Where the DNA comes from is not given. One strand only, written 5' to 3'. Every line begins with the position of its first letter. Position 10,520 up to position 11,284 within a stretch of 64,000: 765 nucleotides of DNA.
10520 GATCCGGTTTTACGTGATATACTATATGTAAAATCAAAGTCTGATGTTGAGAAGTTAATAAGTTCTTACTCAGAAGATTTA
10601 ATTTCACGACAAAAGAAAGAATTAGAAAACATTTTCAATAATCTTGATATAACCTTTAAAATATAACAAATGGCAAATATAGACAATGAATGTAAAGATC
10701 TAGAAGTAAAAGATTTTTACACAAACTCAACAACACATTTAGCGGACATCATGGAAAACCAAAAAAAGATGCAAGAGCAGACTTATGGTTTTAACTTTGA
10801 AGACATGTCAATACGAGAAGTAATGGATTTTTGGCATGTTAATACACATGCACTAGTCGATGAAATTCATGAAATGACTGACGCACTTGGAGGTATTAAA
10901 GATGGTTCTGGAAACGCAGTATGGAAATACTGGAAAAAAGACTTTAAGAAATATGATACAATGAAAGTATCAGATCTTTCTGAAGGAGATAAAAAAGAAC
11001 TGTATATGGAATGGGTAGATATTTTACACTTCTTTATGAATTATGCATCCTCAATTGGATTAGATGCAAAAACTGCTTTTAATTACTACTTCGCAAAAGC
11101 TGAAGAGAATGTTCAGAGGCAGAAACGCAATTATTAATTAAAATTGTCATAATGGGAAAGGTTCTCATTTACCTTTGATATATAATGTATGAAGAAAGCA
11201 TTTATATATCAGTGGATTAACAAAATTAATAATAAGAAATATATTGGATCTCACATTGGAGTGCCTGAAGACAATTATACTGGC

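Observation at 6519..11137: Candidate DNA hypermodification module: Bgt-like DNA glycosyltransferase, MazG-like dNTPase, RmlB-like dehydratase and a cytidylyltransferase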

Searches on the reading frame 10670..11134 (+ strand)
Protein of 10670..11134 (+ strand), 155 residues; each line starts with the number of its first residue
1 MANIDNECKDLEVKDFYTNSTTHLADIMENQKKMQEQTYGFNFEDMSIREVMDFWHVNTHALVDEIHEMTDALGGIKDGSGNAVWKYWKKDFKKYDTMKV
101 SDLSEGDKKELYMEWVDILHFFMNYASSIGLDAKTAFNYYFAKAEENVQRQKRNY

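Call 3: search_protein_families(library=pfam, proteins=[window:10670-11134:+], max_evalue=0.01)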
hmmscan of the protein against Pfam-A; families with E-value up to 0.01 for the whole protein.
window:10670-11134:+ (155 aa): 1 family
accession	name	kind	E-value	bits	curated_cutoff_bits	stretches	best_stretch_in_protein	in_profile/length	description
PF08761.16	dUTPase_2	-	0.0038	18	22.9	0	122-155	129-162/162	dUTPase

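Call 4: search_protein_families(library=phrogs, proteins=[window:10670-11134:+], max_evalue=0.001)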
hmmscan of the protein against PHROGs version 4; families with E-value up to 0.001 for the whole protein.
window:10670-11134:+ (155 aa): 3 families
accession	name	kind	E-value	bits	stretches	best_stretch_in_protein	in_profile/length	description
phrog_173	-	DNA, RNA and nucleotide metabolism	9.8e-16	59.2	1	8-131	18-114/196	nucleoside triphosphate pyrophosphohydrolase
phrog_18650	-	DNA, RNA and nucleotide metabolism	1.3e-09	39.4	1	19-155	20-124/195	dUTPase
phrog_12184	-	other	0.00037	21.8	1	62-155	73-153/153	nucleotide pyrophosphohydrolase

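Call 48: search_protein_families(library=ncbifam, proteins=[window:10670-11134:+], max_evalue=0.001)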
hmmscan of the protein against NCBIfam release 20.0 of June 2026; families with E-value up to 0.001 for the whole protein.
window:10670-11134:+ (155 aa): 0 families

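Call 108: search_solved_structures(query=window:10670-11134:+, max_evalue=1)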
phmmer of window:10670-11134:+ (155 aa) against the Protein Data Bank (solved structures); distinct sequences matched with E-value up to 1: 1.
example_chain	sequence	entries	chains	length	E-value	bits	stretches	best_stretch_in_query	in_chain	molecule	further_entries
5ykh_A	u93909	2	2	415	0.13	15.6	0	59-115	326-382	Pumilio homolog 1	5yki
